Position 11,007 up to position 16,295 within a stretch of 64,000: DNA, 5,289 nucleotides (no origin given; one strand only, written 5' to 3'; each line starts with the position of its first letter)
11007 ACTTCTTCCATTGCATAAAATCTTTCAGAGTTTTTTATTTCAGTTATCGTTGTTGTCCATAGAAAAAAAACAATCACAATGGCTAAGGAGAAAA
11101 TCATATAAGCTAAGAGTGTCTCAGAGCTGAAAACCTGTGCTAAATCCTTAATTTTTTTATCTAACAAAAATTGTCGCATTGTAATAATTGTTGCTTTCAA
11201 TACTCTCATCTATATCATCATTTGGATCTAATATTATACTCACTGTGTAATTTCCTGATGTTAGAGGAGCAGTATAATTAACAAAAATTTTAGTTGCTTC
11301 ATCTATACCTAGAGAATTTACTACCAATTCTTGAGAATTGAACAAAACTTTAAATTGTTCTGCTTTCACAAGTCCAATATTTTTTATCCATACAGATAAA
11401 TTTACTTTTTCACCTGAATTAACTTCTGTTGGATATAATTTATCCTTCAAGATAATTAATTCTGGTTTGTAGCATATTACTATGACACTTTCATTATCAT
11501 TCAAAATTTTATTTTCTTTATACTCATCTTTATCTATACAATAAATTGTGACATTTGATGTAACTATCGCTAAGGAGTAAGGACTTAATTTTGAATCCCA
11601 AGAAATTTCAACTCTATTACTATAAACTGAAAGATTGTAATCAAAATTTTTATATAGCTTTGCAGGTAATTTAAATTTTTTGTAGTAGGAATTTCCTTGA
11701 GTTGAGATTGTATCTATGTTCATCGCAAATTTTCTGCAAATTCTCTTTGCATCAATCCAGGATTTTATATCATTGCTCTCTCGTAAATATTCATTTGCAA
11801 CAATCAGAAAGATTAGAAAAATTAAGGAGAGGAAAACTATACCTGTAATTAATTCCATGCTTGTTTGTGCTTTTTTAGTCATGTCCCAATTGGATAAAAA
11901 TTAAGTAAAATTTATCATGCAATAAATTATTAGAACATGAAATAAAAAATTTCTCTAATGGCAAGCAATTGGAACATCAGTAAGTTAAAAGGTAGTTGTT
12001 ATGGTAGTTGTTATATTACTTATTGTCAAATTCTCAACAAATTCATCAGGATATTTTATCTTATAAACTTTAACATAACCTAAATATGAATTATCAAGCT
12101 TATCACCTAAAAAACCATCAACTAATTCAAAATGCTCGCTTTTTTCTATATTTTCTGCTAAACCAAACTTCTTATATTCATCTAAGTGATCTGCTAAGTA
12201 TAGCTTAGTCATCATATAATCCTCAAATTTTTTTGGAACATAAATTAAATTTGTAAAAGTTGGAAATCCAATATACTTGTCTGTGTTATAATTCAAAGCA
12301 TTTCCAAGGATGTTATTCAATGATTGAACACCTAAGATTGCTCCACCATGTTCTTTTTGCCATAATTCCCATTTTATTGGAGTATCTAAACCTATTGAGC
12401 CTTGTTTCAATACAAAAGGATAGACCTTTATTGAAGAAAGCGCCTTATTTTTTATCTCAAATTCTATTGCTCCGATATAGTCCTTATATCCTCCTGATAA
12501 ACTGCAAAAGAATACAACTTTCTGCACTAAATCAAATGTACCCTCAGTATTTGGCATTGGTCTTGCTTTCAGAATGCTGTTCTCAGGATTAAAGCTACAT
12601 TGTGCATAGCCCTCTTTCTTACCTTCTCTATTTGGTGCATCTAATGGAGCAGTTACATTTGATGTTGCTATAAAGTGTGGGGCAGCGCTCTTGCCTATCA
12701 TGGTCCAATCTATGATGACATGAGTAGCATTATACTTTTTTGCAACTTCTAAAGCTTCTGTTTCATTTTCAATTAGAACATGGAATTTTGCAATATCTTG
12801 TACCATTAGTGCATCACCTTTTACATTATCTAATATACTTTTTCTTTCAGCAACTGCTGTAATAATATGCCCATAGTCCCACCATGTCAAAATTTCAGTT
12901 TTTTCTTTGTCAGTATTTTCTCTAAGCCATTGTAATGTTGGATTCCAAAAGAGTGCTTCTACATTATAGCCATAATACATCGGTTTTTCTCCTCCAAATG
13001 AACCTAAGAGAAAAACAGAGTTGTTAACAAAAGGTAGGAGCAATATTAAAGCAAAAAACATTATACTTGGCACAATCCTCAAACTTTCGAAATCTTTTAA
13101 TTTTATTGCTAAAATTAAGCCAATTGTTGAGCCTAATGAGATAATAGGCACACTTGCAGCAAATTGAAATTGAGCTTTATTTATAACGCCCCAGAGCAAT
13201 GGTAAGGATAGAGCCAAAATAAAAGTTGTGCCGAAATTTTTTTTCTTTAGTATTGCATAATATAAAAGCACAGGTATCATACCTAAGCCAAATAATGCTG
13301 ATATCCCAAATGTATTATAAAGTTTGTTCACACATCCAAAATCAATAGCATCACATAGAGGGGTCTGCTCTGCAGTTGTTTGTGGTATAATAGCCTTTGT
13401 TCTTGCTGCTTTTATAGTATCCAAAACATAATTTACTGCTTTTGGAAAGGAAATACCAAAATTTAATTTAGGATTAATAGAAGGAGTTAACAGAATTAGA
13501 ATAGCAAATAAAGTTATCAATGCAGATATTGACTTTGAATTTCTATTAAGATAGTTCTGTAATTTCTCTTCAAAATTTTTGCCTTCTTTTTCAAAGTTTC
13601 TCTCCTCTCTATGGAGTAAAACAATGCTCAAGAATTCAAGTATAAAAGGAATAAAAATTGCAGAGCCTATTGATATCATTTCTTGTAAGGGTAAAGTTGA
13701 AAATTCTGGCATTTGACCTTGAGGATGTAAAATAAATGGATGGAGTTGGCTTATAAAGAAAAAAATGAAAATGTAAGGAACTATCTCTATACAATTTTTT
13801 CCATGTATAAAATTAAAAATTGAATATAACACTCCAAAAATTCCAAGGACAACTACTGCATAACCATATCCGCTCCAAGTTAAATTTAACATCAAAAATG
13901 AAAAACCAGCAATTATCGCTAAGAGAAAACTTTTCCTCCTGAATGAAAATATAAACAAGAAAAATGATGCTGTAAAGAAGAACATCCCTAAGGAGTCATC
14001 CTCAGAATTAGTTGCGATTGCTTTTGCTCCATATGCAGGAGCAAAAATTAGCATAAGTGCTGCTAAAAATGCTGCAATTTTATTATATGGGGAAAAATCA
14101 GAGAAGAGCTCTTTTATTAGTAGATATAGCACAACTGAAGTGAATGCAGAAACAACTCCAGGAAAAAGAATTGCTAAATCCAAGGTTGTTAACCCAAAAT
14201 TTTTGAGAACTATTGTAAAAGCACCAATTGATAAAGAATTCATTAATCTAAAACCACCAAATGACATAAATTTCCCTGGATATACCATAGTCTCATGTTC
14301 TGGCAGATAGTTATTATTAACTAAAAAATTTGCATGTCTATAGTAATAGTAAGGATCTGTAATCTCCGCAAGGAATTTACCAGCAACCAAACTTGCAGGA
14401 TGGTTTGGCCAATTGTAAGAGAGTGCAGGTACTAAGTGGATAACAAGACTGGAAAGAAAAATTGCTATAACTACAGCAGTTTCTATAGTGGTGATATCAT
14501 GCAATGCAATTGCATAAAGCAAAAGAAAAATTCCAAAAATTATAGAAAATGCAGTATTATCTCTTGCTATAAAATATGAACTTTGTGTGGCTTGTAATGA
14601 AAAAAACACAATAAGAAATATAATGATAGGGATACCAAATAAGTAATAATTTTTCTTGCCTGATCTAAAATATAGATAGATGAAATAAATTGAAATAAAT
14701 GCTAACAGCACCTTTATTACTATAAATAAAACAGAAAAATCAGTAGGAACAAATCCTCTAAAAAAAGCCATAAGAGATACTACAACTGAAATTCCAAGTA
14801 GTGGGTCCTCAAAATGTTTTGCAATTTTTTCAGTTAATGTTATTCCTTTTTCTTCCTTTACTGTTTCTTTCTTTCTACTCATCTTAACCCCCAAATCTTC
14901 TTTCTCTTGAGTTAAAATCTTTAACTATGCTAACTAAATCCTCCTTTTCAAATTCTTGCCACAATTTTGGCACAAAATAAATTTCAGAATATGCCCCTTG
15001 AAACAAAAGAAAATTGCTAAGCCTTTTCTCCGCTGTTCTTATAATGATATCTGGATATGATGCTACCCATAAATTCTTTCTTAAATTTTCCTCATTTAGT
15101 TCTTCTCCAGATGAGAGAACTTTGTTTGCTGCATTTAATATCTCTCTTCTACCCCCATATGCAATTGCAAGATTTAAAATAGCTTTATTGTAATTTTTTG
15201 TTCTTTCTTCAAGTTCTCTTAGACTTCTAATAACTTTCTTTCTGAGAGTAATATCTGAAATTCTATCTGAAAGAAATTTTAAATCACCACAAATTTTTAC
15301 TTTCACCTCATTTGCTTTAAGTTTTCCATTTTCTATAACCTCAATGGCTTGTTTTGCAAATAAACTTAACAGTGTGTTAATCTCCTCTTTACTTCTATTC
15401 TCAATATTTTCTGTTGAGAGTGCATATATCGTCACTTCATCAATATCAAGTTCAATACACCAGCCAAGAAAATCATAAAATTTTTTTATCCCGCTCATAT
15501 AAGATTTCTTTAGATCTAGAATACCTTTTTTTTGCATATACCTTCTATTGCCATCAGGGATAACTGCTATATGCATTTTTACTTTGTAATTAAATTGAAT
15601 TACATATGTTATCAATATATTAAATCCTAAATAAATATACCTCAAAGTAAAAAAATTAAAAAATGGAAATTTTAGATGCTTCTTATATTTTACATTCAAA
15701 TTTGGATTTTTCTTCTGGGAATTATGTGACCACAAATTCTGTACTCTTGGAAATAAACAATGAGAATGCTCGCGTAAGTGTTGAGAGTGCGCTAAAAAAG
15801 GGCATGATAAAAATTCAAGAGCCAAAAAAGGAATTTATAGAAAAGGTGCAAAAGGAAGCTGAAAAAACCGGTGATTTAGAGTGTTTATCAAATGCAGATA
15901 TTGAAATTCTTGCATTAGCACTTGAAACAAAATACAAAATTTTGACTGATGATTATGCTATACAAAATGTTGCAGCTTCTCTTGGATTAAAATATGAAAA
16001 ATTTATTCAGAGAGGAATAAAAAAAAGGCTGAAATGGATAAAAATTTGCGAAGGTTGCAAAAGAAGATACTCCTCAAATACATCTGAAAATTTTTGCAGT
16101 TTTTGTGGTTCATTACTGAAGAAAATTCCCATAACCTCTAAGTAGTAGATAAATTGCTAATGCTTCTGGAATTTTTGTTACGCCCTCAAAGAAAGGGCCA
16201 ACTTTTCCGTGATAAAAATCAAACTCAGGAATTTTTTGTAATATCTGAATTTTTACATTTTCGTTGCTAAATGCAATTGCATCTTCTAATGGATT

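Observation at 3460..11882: Six-gene translationally coupled operon: four pilin-like proteins carrying adhesin domains, plus a cytoplasmic Mre11-like nuclease and a membrane protein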

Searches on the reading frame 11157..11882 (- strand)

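Call 4: search_protein_families(library=pfam, proteins=[window:11157-11882:-], max_evalue=0.1)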
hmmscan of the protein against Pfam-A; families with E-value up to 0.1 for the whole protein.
window:11157-11882:- (241 aa): 2 families
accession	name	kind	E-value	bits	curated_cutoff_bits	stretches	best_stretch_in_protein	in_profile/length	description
PF07705.17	CARDB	-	4.6e-14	52.9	22.7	1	139-235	1-100/101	CARDB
PF16437.10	DUF5034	-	0.038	14.4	25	1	157-220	89-158/169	Domain of unknown function (DUF5034)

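Call 5: search_protein_families(library=ncbifam, proteins=[window:11157-11882:-], max_evalue=0.1)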
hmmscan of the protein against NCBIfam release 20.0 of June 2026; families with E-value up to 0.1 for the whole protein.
window:11157-11882:- (241 aa): 0 families

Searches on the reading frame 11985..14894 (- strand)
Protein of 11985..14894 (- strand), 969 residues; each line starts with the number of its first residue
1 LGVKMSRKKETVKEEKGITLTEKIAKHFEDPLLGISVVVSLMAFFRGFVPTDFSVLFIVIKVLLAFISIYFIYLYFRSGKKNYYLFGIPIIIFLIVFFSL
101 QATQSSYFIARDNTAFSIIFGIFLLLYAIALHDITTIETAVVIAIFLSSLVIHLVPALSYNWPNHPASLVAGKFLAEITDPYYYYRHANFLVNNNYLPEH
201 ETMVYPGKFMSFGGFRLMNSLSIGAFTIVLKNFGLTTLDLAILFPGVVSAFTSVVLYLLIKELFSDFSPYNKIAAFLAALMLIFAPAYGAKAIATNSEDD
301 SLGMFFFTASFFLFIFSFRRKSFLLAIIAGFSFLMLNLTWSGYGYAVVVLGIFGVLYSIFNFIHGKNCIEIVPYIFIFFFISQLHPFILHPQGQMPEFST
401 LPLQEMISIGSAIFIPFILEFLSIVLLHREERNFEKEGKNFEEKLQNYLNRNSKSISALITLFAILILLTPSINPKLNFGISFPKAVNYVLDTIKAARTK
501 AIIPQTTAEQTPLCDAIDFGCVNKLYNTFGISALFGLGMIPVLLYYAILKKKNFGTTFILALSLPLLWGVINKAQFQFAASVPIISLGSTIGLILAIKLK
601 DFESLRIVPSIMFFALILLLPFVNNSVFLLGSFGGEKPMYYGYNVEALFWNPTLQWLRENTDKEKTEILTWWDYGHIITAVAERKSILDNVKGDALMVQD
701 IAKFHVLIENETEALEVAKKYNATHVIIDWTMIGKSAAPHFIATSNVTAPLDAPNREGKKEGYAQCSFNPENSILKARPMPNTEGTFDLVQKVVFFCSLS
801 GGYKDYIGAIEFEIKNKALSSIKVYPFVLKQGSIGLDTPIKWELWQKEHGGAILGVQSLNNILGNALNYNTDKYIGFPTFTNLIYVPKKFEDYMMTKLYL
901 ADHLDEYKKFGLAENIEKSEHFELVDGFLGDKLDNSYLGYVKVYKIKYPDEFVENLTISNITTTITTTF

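Call 4: search_protein_families(library=pfam, proteins=[window:11985-14894:-], max_evalue=0.1)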
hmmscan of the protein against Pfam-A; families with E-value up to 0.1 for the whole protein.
window:11985-14894:- (969 aa): 3 families
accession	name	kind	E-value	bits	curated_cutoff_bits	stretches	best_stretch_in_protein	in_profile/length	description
PF02516.20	STT3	-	2.2e-14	54.3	24.5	1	179-388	32-241/405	Oligosaccharyl transferase STT3, N-terminal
PF22627.1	AglB_core-like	-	7.3e-05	23.5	27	1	666-732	45-110/111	AglB core domain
PF21436.2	STT3-PglB_core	-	0.013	16.5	23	1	668-701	5-38/131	STT3/PglB/AglB core domain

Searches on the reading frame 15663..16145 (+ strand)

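Call 82: search_protein_families(library=pfam, proteins=[window:15663-16145:+], max_evalue=0.001)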
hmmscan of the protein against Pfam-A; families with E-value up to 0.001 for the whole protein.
window:15663-16145:+ (160 aa): 2 families
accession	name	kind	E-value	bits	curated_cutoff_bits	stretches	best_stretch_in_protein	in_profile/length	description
PF17146.10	PIN_6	-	5.4e-20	72.1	27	1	3-88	2-86/87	PIN domain of ribonuclease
PF08745.17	PIN_5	-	4.7e-05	23.3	27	1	51-111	129-190/205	PINc domain ribonuclease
